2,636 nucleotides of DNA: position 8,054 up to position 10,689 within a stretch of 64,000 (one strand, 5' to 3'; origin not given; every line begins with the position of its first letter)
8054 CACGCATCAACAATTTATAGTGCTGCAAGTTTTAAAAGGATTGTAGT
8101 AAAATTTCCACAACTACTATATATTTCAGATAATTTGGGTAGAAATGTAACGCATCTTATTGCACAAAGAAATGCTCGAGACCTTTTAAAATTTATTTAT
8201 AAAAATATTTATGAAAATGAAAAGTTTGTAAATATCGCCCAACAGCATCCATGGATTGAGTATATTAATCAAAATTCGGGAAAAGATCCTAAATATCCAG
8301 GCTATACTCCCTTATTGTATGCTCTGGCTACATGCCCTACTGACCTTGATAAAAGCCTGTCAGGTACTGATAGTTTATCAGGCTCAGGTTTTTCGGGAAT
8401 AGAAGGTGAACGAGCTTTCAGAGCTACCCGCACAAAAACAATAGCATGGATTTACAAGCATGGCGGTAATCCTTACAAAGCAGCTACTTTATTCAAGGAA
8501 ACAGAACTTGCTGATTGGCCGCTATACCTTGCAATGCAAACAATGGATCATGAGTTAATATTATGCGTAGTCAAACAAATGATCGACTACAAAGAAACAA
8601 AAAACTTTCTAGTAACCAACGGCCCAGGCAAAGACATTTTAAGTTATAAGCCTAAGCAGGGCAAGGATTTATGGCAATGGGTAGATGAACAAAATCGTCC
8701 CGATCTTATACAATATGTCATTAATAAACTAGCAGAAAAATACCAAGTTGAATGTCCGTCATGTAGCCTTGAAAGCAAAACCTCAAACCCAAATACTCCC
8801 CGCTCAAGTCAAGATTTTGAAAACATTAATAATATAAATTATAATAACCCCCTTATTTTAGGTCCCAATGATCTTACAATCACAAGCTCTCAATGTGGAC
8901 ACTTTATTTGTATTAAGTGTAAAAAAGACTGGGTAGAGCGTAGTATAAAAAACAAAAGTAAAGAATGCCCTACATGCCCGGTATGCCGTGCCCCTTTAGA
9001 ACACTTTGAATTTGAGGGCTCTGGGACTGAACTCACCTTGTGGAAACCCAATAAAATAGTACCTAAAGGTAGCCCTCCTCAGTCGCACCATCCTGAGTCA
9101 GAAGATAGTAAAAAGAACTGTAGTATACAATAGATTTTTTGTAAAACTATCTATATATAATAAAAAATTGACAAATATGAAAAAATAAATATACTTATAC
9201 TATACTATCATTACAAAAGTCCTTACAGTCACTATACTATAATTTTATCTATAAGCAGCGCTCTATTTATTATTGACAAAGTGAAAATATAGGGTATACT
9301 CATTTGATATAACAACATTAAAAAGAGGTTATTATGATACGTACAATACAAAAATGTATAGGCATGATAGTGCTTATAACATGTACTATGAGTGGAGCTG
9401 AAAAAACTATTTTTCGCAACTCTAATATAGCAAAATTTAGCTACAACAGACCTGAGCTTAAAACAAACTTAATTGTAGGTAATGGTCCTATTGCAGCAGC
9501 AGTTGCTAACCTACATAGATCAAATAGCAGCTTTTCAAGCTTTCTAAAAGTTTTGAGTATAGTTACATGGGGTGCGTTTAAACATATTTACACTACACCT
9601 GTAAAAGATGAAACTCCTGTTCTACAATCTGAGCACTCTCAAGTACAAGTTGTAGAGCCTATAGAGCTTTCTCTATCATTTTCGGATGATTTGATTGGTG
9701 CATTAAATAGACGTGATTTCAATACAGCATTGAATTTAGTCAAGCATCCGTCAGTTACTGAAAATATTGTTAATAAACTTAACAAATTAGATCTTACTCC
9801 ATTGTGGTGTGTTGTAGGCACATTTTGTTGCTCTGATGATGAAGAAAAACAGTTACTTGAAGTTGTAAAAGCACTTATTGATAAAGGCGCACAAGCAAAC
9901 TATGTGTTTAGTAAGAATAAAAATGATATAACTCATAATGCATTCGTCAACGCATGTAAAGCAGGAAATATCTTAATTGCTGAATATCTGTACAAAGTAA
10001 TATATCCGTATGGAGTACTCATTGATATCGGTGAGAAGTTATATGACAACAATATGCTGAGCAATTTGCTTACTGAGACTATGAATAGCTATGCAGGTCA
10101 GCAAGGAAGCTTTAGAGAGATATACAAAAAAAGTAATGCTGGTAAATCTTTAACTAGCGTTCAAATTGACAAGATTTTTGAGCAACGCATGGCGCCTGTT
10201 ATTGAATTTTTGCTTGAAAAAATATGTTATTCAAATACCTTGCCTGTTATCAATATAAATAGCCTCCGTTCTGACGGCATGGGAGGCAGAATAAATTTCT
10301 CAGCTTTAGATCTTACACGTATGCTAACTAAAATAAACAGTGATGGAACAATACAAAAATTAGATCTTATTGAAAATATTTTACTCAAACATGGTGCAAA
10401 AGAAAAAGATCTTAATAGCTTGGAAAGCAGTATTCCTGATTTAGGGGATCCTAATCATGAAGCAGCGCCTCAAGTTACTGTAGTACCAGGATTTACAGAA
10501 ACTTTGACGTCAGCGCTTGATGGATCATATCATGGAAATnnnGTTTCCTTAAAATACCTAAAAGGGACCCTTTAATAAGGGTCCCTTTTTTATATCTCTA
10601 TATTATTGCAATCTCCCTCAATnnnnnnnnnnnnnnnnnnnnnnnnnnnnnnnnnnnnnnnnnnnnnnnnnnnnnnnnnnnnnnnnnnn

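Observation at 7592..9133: Bacterial ankyrin-repeat protein with a RING-type (C3HC4-like) zinc finger: candidate eukaryote-like E3 ubiquitin ligase effector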

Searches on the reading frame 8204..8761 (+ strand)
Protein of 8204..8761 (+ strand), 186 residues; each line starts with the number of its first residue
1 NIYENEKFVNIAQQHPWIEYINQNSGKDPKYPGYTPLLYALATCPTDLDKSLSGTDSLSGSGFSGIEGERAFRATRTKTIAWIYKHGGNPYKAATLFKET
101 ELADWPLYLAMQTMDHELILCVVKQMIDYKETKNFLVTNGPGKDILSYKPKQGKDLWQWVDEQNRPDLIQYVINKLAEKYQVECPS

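Call 78: search_protein_families(library=pfam, proteins=[window:8204-8761:+], max_evalue=1)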
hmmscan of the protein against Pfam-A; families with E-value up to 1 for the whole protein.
window:8204-8761:+ (186 aa): 0 families

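Call 79: search_solved_structures(query=window:8204-8761:+, max_evalue=1)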
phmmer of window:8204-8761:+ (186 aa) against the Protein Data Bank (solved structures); distinct sequences matched with E-value up to 1: 2.
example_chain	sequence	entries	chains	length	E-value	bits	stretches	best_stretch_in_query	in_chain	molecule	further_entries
6b0i_K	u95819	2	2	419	0.031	17.2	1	76-165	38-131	Kinesin-like protein Klp10A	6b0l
2gry_A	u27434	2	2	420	0.07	16.1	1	106-164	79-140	Kinesin-like protein KIF2 | Kinesin-like protein KIF2A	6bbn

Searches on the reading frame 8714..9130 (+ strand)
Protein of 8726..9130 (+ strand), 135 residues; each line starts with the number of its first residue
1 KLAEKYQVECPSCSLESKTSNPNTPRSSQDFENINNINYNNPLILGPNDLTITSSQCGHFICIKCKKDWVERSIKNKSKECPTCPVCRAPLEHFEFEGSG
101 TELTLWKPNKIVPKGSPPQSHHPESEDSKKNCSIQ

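Call 15: search_protein_families(library=pfam, proteins=[window:8726-9130:+], max_evalue=0.1)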
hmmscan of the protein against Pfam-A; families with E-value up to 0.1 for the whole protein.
seq(135 aa): 9 families
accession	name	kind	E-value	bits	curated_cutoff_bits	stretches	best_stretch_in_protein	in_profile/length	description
PF24921.1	RING_XB3-XBAT31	-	4.5e-06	27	50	1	51-90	11-54/57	E3 ubiquitin-protein ligase XB3/XBAT31 RING finger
PF13639.12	zf-RING_2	-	5.4e-05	23.8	27.3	1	52-88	16-44/44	Ring finger domain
PF00097.31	zf-C3HC4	-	6.1e-05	23.2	21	1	53-84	13-40/40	Zinc finger, C3HC4 type (RING finger)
PF13920.12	zf-C3HC4_3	-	0.00091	19.4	27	1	52-93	15-48/49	Zinc finger, C3HC4 type (RING finger)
PF13445.12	zf-RING_UBOX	-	0.0022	18.4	25.2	1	55-82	14-39/39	RING-type zinc-finger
PF14634.12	zf-RING_5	-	0.011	16.2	27.9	1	54-84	17-41/43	zinc-RING finger domain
PF14311.12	DUF4379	-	0.019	15.6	24.5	1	44-88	12-54/56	Probable Treble clef zinc finger domain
PF13923.12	zf-C3HC4_2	-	0.074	13.3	27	1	52-84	13-40/40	Zinc finger, C3HC4 type (RING finger)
PF22191.2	IBR_1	-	0.078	13.3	27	1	52-70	22-40/47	IBR domain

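Call 17: search_solved_structures(query=window:8729-9130:+, max_evalue=10, show_alignments=3)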
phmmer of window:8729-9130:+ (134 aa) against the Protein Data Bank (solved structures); distinct sequences matched with E-value up to 10: 31.
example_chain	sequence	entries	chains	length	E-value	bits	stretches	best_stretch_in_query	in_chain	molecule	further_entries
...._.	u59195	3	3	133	1e-06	32.1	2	47-95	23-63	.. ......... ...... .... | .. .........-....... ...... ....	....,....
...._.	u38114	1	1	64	0.0015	21.8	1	47-94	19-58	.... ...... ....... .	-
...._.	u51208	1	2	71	0.002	21.4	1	47-94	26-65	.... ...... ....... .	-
4ppe_A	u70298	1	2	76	0.0022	21.3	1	47-94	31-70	E3 ubiquitin-protein ligase RNF4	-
2ea6_A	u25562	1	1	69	0.006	19.9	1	47-92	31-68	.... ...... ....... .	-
6f98_A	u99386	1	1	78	0.0067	19.7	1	55-90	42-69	E3 ubiquitin-protein ligase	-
6vjz_B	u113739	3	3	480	0.0073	19.6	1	55-104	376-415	ERAD-associated E3 ubiquitin-protein ligase HRD1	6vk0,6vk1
6vjy_B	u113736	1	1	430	0.01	19.1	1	55-103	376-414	ERAD-associated E3 ubiquitin-protein ligase HRD1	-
4a49_A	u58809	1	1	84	0.066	16.5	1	43-89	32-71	E3 ubiquitin-protein ligase CBL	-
5v6p_A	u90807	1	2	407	0.087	16.1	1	55-90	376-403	ERAD-associated E3 ubiquitin-protein ligase HRD1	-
2k4d_A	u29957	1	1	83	0.1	15.9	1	43-89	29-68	E3 ubiquitin-protein ligase CBL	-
1wim_A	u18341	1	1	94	0.2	14.9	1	48-91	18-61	KIAA0161 protein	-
2ldr_A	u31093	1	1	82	0.22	14.8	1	43-88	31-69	E3 ubiquitin-protein ligase CBL-B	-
7t92_C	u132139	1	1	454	0.23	14.7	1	53-88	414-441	Peroxin-10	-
2ct7_A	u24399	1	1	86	0.39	14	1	47-72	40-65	RING finger protein 31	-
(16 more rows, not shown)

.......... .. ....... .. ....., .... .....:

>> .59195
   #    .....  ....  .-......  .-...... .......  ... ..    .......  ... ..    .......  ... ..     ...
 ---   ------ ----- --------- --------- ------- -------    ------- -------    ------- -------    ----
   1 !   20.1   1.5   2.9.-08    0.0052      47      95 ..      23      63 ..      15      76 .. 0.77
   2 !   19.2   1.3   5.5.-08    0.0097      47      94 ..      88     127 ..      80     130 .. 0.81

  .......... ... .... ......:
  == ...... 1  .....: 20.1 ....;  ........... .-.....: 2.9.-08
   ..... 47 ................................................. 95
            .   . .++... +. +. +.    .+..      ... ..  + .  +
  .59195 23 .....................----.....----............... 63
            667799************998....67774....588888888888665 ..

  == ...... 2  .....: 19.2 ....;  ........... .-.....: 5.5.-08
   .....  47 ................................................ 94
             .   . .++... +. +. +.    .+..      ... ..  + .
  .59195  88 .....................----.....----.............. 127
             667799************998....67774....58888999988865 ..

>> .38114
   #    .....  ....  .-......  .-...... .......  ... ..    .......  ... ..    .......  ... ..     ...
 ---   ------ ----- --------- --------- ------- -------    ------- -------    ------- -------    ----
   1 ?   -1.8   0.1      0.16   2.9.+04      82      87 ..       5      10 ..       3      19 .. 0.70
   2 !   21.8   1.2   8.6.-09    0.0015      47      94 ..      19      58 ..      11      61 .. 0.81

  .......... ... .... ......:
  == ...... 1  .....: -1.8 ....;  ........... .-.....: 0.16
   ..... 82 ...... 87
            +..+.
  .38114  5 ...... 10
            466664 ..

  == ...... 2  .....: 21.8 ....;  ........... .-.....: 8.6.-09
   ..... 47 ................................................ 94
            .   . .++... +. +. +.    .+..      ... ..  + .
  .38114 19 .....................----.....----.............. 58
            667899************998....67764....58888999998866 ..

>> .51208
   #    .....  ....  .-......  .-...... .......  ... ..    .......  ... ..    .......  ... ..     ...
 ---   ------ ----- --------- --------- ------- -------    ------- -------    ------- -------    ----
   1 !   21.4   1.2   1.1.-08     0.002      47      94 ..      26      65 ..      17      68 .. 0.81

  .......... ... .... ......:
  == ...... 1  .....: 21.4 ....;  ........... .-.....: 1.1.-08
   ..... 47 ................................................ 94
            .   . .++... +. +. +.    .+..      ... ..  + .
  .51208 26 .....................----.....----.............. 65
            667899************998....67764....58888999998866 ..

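Call 19: search_protein_representatives(protein=window:8729-9130:+)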
Query: 134 residues. Proteins with E-value up to 0.001 (for the whole library): 5; up to 1e-10: 1; up to 1e-30: 0. The best 5 are listed.
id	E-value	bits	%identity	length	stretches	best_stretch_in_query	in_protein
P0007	4.5e-27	111.1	34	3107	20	82-114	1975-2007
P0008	1.4e-05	41.5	32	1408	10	55-95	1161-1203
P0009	1.4e-04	38.2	31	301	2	32-118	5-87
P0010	2.7e-04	37.3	22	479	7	24-68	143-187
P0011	9.9e-04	35.4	41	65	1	55-100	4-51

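Call 38: predict_structure(alignment_id=A3)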
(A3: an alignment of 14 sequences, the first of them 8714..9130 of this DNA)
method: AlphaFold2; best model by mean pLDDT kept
length: 139 residues; sequences in the alignment: 14
mean_pLDDT: 62.3   pTM: 0.51
mean pLDDT of the five models: 62.3, 62.0, 60.8, 60.3, 58.2
residues with pLDDT >= 90: 6; 70-90: 39; 50-70: 54; < 50: 40
segments of 3 or more residues with pLDDT < 50: 1-4, 36-43, 103-106, 113-120, 136-139
pLDDT, mean of each block of 10 residues (from residue 1): 50 74 54 50 49 59 86 89 84 80 51 48 51 47
secondary structure, 60 per line:
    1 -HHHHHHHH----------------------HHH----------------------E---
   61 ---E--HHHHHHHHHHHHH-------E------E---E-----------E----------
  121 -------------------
elements in order: H2-9 H67-79

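Call 43: fold_search(model_id=the predicted structure, library=pdb)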
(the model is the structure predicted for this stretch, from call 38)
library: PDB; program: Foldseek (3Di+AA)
matches with E <= 10: 21; with E <= 0.001: 0
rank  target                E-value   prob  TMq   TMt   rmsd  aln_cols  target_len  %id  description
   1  2ecy_MODEL_1_A        7.6e-01  0.41  0.19  0.38   1.6        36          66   25  Solution structure of the Zinc finger, C3HC4 type (RING finger)" domain of TNF receptor-associated factor 3 (released 2008-02-26)
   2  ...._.                1.0e+00  0.25  0.21  0.41   7.9        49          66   31  Crystal structure of the RNF4 ring domain dimer (released 2010-10-06)
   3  6l8n                  1.2e+00  0.25  0.23  0.05   6.5        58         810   24  Crystal structure of the K. lactis Rad5 (released 2020-11-11)
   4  5zi6_A                2.3e+00  0.09  0.15  0.33   4.7        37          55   30  The RING domain structure of MEX-3C (released 2018-10-24)
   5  8x7i_L                2.5e+00  0.11  0.15  0.23   4.5        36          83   25  Cryo-EM structures of RNF168/UbcH5c-Ub in complex with H2AK13Ub nucleosomes determined by intein-based E2-Ub-NCP conju (released 2024-08-07)
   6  3vk6                  3.0e+00  0.04  0.14  0.18  11.2        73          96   15  Crystal structure of a phosphotyrosine binding domain (released 2012-01-25)
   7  7dg2_A                3.7e+00  0.07  0.16  0.11   4.1        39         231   28  Nse1-Nse3-Nse4 complex (released 2021-05-26)
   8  6sc5_A                4.4e+00  0.25  0.26  0.11   2.3        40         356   25  dAb3/HOIP-RBR-Ligand2 (released 2019-11-27)
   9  8pda                  5.1e+00  0.06  0.19  0.03   4.0        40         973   18  cryo-EM structure of Doa10 with RING domain in MSP1E3D1 (released 2024-01-17)
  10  6ml4_A                5.4e+00  0.01  0.15  0.15  13.4        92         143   16  BTB24 Zinc Fingers 4-8 with 19+1mer DNA Oligonucleotide (Sequence 3) (released 2019-07-03)
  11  8vvp_E                5.8e+00  0.02  0.15  0.11  18.4        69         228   13  Codon sampling state obtained from Anisomycin-treated mammalian ribosomes (released 2025-07-30)
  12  6sqr_A                6.2e+00  0.03  0.14  0.24   4.0        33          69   33  Crystal structure of Cat MDM2-S429E RING domain bound to UbcH5B-Ub (released 2020-05-06)
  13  6ml5_A                6.2e+00  0.02  0.14  0.14   9.7        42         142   19  ZBTB24 Zinc Fingers 4-8 with 19+1mer DNA Oligonucleotide (Sequence 4) (released 2019-07-03)
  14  2ldr_MODEL_1_A        6.6e+00  0.08  0.17  0.28   3.5        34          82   32  Solution structure of Helix-RING domain of Cbl-b in the Tyr363 phosphorylated form (released 2011-12-14)
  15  2yhn_A                6.6e+00  0.05  0.17  0.32   1.9        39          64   28  The IDOL-UBE2D complex mediates sterol-dependent degradation of the LDL receptor (released 2011-06-29)
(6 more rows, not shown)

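Call 72: fold_search(model_id=the predicted structure, library=viral)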
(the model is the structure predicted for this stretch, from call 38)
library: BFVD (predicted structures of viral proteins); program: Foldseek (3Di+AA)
matches with E <= 10: 50; with E <= 0.001: 0
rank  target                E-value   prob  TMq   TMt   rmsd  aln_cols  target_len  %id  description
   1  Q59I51                5.8e-02  0.66  0.23  0.08   8.9        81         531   23  E3 ubiquitin-protein ligase ICP0 [Equid alphaherpesvirus 1]
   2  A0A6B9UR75            7.1e-02  0.72  0.25  0.10  23.3        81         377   20  (no name in the UniProt tables at hand)
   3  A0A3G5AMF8            1.6e-01  0.41  0.24  0.47  10.1        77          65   18  RING-type domain-containing protein [Sylvanvirus sp.]
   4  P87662                2.2e-01  0.41  0.23  0.09   9.5        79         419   22  E3 ubiquitin-protein ligase ICP0 [Equid alphaherpesvirus 1]
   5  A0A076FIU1            2.3e-01  0.35  0.22  0.04  13.3        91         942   15  VWFA domain-containing protein [Penaeus monodon nudivirus]
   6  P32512                3.2e-01  0.41  0.24  0.11  10.1        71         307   21  Major immediate early protein [Orgyia pseudotsugata multicapsid polyhedrosis virus]
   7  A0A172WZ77            3.2e-01  0.41  0.26  0.09  14.3        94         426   19  Pe38 [Catopsilia pomona nucleopolyhedrovirus]
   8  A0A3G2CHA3            3.2e-01  0.15  0.17  0.29  16.4        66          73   18  Z protein (Fragment) [Mammarenavirus lassaense]
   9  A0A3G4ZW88            3.7e-01  0.77  0.25  0.26   2.2        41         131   32  RING-type domain-containing protein [Faunusvirus sp.]
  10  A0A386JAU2            3.9e-01  0.41  0.21  0.18   5.6        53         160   19  RING-finger-containing E3 ubiquitin ligase [Heliothis virescens ascovirus 3h]
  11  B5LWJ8                4.2e-01  0.21  0.16  0.07   7.3        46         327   28  Putative ubiquitin ligase/ankyrin repeat protein [Feldmannia species virus]
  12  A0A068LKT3            4.8e-01  0.15  0.22  0.08  21.1       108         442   16  Cg30 [Peridroma alphabaculovirus]
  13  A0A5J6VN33            6.2e-01  0.11  0.22  0.17  12.9       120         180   17  RING-type domain-containing protein [Megaviridae environmental sample]
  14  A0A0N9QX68            7.1e-01  0.23  0.21  0.24   5.4        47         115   26  RING-finger domain containing protein [Chrysochromulina ericina virus CeV-01B]
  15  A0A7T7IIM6            7.6e-01  0.13  0.23  0.11  15.0        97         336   16  RING-type E3 ubiquitin transferase [Canid alphaherpesvirus 1]
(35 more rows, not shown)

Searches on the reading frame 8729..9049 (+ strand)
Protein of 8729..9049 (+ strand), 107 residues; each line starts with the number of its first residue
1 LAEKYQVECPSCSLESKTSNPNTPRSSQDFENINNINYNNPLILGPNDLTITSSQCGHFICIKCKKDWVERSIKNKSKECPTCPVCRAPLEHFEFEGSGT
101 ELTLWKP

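Call 26: find_homologous_proteins(query=A1, max_evalue=1)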
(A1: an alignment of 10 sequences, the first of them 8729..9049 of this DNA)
Query A1 (10 sequences) (107 aa, profile of the alignment): 4 proteins with E <= 1 among 121 candidates.
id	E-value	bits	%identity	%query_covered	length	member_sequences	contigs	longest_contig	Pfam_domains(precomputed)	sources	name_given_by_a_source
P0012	2.7e-4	38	32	38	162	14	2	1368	PF00097.32,PF14634.13,PF13923.13,PF13920.13,PF13445.13,PF15227.13,PF24921.2,PF13639.13,PF12861.14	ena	-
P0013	3.2e-3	35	36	47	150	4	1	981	PF17123.12,PF00097.32,PF14634.13,PF13923.13,PF12678.14,PF13445.13,PF13639.13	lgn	-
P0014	1.2e-2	33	24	50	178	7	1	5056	PF00097.32,PF14634.13,PF13923.13,PF12678.14,PF13920.13,PF13445.13,PF13639.13,PF12861.14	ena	-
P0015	1.1e-1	30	32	44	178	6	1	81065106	PF17123.12,PF00097.32,PF14634.13,PF13923.13,PF12678.14,PF13639.13,PF12861.14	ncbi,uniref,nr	ncbi:E3 ubiquitin-protein ligase ATL4-like protein [Cinnamomum micranthum f. kanehirae]|uniref:E3 ub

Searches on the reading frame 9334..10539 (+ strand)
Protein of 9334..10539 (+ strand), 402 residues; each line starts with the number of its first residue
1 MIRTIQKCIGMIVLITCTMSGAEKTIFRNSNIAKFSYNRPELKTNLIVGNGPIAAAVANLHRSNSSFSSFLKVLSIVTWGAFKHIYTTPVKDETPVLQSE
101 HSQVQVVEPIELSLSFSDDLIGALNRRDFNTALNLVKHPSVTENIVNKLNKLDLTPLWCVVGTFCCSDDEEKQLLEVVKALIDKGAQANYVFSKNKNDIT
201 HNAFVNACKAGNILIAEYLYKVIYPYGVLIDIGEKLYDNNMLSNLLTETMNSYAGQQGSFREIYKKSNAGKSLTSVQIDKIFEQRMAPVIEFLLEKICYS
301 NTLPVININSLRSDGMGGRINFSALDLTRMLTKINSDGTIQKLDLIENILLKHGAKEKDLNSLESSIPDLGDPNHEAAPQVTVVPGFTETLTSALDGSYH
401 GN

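Call 3: search_protein_families(library=pfam, proteins=[window:9334-10539:+], max_evalue=1)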
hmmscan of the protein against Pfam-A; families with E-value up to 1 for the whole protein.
window:9334-10539:+ (402 aa): 5 families
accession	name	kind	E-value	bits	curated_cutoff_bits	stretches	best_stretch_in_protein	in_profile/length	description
PF12796.13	Ank_2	-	0.042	14.9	27.3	1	173-220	40-80/90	Ankyrin repeats (3 copies)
PF07693.20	KAP_NTPase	-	0.045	13.4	20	1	166-262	163-253/293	KAP family P-loop domain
PF13637.12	Ank_4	-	0.05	14.4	22.7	1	175-219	10-49/50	Ankyrin repeats (many copies)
PF00023.36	Ank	-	0.13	13.1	21.1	0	155-189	4-29/33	Ankyrin repeat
PF11329.14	DUF3131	-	0.22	10.9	20.3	1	279-334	53-115/367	Protein of unknown function (DUF3131)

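Call 4: search_protein_families(library=ncbifam, proteins=[window:9334-10539:+], max_evalue=1)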
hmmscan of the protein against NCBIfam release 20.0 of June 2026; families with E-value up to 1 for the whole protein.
window:9334-10539:+ (402 aa): 1 family
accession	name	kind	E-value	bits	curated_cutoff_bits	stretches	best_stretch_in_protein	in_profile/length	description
NF007036.0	PRK09496.2-3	subfamily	0.059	12.1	407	1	40-231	228-408/448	Trk system potassium transporter TrkA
